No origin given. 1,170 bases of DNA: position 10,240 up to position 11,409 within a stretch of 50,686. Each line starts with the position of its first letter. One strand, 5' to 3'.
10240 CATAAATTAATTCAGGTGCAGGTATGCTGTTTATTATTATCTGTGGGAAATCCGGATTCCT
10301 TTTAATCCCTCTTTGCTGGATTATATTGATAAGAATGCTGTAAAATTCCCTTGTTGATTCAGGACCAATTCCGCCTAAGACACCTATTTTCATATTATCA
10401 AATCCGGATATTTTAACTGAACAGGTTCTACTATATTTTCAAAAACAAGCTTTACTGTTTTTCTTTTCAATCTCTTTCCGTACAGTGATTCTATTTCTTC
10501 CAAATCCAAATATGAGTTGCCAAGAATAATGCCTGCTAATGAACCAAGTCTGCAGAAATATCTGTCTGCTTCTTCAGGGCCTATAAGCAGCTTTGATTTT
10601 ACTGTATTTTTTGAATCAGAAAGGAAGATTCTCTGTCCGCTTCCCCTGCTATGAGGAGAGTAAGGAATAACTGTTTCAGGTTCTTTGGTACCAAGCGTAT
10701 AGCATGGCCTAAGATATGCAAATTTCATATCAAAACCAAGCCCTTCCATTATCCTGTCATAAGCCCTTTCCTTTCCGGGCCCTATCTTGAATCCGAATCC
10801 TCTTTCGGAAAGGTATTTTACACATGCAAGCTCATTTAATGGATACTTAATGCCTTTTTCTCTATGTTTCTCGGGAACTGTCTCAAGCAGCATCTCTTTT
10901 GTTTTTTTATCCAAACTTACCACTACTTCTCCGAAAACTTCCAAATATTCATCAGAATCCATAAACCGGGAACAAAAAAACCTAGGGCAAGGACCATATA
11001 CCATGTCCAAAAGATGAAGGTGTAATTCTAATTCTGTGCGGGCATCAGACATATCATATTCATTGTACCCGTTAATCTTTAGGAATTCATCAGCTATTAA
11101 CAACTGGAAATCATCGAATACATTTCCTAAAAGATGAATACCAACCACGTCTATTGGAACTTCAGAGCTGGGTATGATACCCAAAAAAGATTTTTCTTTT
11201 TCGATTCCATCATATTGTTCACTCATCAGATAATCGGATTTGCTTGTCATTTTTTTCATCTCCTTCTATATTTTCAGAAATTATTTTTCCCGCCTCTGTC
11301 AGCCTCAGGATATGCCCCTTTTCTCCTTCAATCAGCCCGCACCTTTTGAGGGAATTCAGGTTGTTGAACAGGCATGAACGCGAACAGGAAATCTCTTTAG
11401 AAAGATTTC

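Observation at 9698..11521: AT-rich three-gene insert between trpS and tyrS: wHTH, a motif-degenerate TyrRS/TrpRS-like paralog and an Asp/Glu racemase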

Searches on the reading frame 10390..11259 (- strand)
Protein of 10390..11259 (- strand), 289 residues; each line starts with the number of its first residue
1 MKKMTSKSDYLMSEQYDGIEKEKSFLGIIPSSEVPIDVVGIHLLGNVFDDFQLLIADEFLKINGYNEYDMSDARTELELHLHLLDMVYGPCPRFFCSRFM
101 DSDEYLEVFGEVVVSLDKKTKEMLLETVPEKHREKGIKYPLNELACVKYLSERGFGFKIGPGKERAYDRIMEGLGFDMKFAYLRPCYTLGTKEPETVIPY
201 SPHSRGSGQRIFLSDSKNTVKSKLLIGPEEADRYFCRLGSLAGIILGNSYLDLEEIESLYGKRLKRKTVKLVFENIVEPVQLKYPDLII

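Call 8: search_solved_structures(query=window:10390-11259:-, max_evalue=10, show_alignments=3)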
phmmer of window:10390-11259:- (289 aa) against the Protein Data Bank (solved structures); distinct sequences matched with E-value up to 10: 6.
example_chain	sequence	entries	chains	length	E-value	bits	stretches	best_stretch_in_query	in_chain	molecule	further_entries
9k9w_M2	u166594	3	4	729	0.015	18.1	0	98-115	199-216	Glr2806 protein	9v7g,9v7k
5jk9_A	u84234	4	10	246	0.76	12.5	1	206-241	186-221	Izumo sperm-egg fusion protein 1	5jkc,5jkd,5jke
5f4t_A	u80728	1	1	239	0.77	12.5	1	206-241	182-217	Izumo sperm-egg fusion protein 1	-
5f4e_A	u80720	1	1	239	0.77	12.5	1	206-241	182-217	Izumo sperm-egg fusion protein 1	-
5f4v_A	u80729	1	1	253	0.84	12.4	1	206-241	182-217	Izumo sperm-egg fusion protein 1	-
5dth_A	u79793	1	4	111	1.2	11.8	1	30-71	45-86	Multiple PDZ domain protein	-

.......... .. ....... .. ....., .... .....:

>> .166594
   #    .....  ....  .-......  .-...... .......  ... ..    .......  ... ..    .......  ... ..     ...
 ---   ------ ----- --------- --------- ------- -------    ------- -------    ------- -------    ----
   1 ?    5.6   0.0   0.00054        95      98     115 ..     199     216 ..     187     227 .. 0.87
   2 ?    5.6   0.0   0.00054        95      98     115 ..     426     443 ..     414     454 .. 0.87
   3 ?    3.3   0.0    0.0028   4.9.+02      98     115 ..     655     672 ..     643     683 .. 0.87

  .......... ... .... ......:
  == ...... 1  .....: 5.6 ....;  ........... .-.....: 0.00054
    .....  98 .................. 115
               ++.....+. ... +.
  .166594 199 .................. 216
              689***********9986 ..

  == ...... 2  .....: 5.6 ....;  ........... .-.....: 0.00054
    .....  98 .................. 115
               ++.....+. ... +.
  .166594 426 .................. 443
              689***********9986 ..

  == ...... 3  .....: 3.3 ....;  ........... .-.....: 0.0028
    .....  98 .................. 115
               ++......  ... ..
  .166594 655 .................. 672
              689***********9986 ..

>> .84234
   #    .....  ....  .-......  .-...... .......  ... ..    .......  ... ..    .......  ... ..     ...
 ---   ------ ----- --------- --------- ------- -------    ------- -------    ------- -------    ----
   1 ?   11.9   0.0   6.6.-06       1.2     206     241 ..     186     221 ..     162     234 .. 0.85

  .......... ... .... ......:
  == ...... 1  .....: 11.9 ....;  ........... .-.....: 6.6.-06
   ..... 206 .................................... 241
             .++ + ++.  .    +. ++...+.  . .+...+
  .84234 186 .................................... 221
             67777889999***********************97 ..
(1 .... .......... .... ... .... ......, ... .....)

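Call 9: search_protein_families(library=pfam, proteins=[window:10390-11259:-], max_evalue=1)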
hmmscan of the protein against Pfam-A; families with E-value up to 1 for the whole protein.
window:10390-11259:- (289 aa): 0 families

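Call 10: search_protein_families(library=ncbifam, proteins=[window:10390-11259:-], max_evalue=1)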
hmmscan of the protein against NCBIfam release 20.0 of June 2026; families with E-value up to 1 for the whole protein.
window:10390-11259:- (289 aa): 0 families

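Call 13: find_homologous_proteins(query=window:10390-11259:-, max_evalue=0.01)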
Query window:10390-11259:- (289 aa): 4 proteins with E <= 0.01 among 538 candidates.
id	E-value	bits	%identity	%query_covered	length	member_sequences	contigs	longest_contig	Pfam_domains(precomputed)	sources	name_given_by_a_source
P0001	4.6e-181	619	95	99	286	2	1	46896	-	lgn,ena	-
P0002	1.3e-62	230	46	90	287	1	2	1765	-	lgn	-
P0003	4.4e-50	189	43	83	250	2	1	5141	-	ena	-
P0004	9.4e-45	171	62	45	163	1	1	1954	-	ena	-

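Call 17: find_encoding_contigs(protein=P0001, flank=8000, max_places=4)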
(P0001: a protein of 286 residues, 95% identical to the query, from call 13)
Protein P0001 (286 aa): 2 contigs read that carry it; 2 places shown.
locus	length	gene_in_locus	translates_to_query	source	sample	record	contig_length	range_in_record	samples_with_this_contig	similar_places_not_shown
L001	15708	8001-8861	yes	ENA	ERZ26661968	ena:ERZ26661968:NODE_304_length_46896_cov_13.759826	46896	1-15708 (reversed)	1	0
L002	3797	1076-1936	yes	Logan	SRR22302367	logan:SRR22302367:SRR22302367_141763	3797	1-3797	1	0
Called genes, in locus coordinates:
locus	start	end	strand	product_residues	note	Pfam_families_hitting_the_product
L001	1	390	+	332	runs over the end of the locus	PF12840:HTH_20, PF01022:HTH_5, PF05124:S_layer_C (weak)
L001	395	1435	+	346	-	-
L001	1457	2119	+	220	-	PF01269:Fibrillarin, PF01135:PCMT (weak)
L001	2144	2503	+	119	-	-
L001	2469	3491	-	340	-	PF01368:DHH, PF02272:DHHA1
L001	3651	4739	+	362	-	PF02729:OTCace_N, PF00185:OTCace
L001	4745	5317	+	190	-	PF01871:AMMECR1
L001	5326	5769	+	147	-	PF00293:NUDIX, PF14815:NUDIX_4 (weak)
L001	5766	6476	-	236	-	PF13481:AAA_25, PF00154:RecA_N (weak), PF08423:Rad51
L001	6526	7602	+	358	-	PF00579:tRNA-synt_1b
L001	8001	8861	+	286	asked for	-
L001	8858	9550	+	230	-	PF01177:Asp_Glu_race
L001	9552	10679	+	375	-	PF00579:tRNA-synt_1b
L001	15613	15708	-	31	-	?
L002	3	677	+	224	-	?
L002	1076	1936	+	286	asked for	-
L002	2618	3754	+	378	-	PF00579:tRNA-synt_1b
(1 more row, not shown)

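Call 18: find_encoding_contigs(protein=P0003, flank=8000, max_places=4)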
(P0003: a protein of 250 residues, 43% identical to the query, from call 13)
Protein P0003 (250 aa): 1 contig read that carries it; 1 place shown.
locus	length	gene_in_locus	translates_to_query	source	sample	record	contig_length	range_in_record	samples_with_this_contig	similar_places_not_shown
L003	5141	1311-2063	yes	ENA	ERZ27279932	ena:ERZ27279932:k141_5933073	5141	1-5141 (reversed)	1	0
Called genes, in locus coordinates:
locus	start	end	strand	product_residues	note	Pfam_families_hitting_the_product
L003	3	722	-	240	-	?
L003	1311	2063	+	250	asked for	-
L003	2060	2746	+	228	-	PF01177:Asp_Glu_race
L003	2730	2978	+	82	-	-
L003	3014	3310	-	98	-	-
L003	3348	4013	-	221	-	PF04467:DUF483 (weak)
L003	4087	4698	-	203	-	PF00300:His_Phos_1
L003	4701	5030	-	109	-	-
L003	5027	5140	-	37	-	?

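Call 19: find_encoding_contigs(protein=P0002, flank=8000, max_places=4)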
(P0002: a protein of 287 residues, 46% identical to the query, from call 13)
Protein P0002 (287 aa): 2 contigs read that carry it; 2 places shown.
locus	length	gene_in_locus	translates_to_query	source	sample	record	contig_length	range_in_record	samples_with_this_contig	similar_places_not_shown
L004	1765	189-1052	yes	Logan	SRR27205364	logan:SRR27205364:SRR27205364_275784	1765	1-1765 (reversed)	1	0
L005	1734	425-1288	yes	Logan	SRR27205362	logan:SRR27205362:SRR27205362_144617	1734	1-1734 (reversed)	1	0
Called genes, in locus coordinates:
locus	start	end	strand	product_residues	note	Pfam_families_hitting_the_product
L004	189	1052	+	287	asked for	-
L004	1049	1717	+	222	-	PF01177:Asp_Glu_race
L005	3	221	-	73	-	?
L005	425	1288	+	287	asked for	-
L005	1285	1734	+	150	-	?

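Call 20: find_encoding_contigs(protein=P0004, flank=8000, max_places=4)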
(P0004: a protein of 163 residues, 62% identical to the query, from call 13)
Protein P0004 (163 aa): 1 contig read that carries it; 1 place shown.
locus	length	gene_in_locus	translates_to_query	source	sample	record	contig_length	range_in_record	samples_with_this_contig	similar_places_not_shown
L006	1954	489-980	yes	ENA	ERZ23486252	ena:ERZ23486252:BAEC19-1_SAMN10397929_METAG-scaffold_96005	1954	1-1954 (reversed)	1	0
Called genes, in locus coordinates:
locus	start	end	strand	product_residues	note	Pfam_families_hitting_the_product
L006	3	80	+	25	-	?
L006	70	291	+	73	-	-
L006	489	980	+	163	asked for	-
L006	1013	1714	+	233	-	PF01177:Asp_Glu_race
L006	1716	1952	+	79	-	?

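Call 24: predict_structure(alignment_id=A1)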
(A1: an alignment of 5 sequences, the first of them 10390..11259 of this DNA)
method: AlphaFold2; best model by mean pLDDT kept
length: 289 residues; sequences in the alignment: 5
mean_pLDDT: 38.6   pTM: 0.32
mean pLDDT of the five models: 38.6, 37.3, 37.0, 36.2, 34.5
residues with pLDDT >= 90: 0; 70-90: 3; 50-70: 41; < 50: 245
segments of 3 or more residues with pLDDT < 50: 1-36, 43-55, 62-65, 87-117, 119-121, 123-133, 135-211, 224-289
pLDDT, mean of each block of 10 residues (from residue 1): 25 22 25 43 46 48 54 66 53 31 40 43 44 43 34 31 37 36 26 27 32 60 44 30 30 39 37 38 34
secondary structure, 60 per line:
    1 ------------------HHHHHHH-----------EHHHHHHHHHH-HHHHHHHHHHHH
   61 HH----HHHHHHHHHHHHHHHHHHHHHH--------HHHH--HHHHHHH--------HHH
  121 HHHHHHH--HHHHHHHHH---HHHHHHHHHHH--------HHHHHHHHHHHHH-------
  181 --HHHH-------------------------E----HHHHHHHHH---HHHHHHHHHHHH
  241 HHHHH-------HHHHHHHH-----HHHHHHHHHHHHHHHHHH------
elements in order: H19-25 H38-47 H49-62 H67-88 H97-100 H103-109 H118-127 H130-138 H142-152 H161-173 H183-186 H217-225 H229-245 H253-260 H266-283

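Call 26: search_solved_structures(query=A1, max_evalue=10, show_alignments=5)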
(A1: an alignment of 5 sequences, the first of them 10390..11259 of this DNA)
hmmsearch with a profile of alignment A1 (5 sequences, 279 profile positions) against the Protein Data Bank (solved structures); distinct sequences matched with E-value up to 10: 1.
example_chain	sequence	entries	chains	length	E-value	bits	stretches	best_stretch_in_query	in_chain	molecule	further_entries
8ybl_B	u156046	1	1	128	1.2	11.8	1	187-246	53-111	nanobody SEB-Nb3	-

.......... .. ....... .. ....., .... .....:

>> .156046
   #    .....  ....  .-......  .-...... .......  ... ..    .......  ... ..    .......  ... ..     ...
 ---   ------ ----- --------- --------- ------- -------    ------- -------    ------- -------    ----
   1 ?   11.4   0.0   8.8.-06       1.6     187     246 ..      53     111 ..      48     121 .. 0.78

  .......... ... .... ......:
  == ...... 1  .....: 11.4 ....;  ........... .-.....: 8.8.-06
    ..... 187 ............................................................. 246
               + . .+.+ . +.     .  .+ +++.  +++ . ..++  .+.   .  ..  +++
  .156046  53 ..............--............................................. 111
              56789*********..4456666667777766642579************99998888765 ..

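Call 28: find_related_loci(query=A1, collection=genome_contigs, flank=6000)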
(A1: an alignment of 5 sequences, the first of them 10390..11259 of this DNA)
Query A1 (289 aa) in genome_contigs; peptide patterns used: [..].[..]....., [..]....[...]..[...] (x = any residue, [..] = any of these).
48 stretches matched a pattern; 2 encode a relative of the query (tblastn E <= 1e-3); 2 distinct loci.
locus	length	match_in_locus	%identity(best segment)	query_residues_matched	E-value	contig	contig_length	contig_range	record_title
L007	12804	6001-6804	48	21-281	8e-71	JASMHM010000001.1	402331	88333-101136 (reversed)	MAG: Candidatus Woesearchaeota archaeon isolate ETNP7_MAG_72 NODE_1_length_402331_cov_6.813702, whole genome shotgun seq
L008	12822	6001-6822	42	20-286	2e-61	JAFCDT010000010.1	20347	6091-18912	Candidatus Woesearchaeota archaeon isolate Meg22_1012_Bin_105 Meg22_1012_Bin_105_scaffold_6947, whole genome shotgun seq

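Call 31: search_protein_representatives(alignment_id=A1)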
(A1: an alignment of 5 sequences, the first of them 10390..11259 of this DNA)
Query: 5 sequences, 279 profile positions. Proteins with E-value up to 0.001 (for the whole library): 114; up to 1e-10: 85; up to 1e-30: 66. The best 114 are listed.
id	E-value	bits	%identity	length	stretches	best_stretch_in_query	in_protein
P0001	3.6e-148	508.9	-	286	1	1-279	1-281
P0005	3.1e-82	292.6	-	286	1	16-276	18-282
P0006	2.1e-80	286.6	-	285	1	1-276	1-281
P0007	3.5e-79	282.6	-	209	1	82-276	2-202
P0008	4.0e-77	275.9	-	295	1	15-276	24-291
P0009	2.2e-76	273.4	-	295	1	15-276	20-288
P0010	1.5e-74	267.5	-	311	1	15-276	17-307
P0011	4.7e-73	262.5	-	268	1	25-276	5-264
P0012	1.3e-72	261.0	-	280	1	16-276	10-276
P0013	9.1e-71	255.0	-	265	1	24-275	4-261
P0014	8.3e-70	251.8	-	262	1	25-277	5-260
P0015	2.8e-68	246.8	-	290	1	16-275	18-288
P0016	1.1e-67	244.9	-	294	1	12-276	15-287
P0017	4.0e-67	243.0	-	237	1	48-276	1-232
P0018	6.6e-67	242.3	-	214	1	5-207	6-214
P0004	9.2e-66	238.6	-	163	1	111-253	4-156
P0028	5.6e-55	203.2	-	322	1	13-276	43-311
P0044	2.3e-41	158.5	-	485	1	15-276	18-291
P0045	2.5e-41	158.4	-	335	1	10-277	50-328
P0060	2.3e-34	135.6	-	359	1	15-275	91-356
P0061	4.5e-34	134.6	-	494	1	14-276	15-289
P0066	3.0e-31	125.4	-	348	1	16-277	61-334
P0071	2.1e-29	119.3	-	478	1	16-276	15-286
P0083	5.7e-13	65.4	-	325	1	46-210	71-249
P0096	7.7e-08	48.5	-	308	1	37-276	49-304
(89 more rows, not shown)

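Call 33: search_protein_families(library=pfam, alignment_id=A2, max_evalue=0.01)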
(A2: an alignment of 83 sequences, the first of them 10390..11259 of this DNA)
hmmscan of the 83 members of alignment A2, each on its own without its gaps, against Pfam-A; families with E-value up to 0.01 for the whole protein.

A. member 1, window:10390-11259:- (289 aa): 0 families

B. families by the number of members that match (of 83 scanned): 6 families
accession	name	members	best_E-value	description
PF01817.26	CM_2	6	3.8e-15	Chorismate mutase type II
PF03477.21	ATP-cone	1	0.0038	ATP cone domain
PF01833.30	TIG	1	0.0039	IPT/TIG domain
PF24862.1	SUS_EPBD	1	0.0048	Sucrose synthase EPBD domain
PF13481.12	AAA_25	1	0.0088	AAA domain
PF12142.13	PPO1_DWL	1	0.0099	Polyphenol oxidase middle domain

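Call 36: search_solved_structures(query=A2, max_evalue=10, show_alignments=4)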
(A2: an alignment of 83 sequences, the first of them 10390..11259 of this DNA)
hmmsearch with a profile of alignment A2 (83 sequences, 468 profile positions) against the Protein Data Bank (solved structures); distinct sequences matched with E-value up to 10: 28.
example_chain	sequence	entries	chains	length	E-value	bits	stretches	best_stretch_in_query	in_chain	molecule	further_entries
5ts9_A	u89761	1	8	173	1.4e-07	33.9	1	387-457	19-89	Chorismate mutase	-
1ecm_A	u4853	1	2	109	1.4e-05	27.2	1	378-456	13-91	ENDO-OXABICYCLIC TRANSITION STATE ANALOGUE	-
8cq4_A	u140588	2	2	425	0.00079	21.5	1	389-457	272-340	Bifunctional cyclohexadienyl dehydratase/chorismate mutase from Janthinobacterium sp. HH01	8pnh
5vht_A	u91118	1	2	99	0.00086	21.4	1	378-451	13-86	Chorismate Mutase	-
8cq6_A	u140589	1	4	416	0.0018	20.4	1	387-458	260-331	chorismate mutase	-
6ztu_A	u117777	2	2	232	0.0026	19.8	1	49-134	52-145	Cyclodipeptide synthase, BtCDPS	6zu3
7azu_A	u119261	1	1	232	0.0027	19.7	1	49-134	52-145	Cyclodipeptide synthase, BtCDPS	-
3oqh_A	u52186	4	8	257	0.0031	19.5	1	46-134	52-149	Putative uncharacterized protein yvmC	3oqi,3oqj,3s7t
9rvg_A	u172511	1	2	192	0.0039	19.2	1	385-459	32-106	Monofunctional chorismate mutase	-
2gtv_X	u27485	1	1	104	0.0061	18.6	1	388-454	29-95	chorismate mutase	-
9gun_A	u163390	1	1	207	0.011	17.8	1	90-167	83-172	Cyclodipeptide synthase from Porphyromonas gingivalis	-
6al9_A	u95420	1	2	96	0.014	17.4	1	372-453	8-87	Chorismate mutase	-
5ocd_A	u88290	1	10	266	0.014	17.4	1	47-134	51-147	Cyclodipeptide synthase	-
1m6j_A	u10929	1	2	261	0.016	17.2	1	208-295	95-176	Triosephosphate Isomerase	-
3rmi_A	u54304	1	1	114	0.037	16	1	372-462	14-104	Chorismate mutase protein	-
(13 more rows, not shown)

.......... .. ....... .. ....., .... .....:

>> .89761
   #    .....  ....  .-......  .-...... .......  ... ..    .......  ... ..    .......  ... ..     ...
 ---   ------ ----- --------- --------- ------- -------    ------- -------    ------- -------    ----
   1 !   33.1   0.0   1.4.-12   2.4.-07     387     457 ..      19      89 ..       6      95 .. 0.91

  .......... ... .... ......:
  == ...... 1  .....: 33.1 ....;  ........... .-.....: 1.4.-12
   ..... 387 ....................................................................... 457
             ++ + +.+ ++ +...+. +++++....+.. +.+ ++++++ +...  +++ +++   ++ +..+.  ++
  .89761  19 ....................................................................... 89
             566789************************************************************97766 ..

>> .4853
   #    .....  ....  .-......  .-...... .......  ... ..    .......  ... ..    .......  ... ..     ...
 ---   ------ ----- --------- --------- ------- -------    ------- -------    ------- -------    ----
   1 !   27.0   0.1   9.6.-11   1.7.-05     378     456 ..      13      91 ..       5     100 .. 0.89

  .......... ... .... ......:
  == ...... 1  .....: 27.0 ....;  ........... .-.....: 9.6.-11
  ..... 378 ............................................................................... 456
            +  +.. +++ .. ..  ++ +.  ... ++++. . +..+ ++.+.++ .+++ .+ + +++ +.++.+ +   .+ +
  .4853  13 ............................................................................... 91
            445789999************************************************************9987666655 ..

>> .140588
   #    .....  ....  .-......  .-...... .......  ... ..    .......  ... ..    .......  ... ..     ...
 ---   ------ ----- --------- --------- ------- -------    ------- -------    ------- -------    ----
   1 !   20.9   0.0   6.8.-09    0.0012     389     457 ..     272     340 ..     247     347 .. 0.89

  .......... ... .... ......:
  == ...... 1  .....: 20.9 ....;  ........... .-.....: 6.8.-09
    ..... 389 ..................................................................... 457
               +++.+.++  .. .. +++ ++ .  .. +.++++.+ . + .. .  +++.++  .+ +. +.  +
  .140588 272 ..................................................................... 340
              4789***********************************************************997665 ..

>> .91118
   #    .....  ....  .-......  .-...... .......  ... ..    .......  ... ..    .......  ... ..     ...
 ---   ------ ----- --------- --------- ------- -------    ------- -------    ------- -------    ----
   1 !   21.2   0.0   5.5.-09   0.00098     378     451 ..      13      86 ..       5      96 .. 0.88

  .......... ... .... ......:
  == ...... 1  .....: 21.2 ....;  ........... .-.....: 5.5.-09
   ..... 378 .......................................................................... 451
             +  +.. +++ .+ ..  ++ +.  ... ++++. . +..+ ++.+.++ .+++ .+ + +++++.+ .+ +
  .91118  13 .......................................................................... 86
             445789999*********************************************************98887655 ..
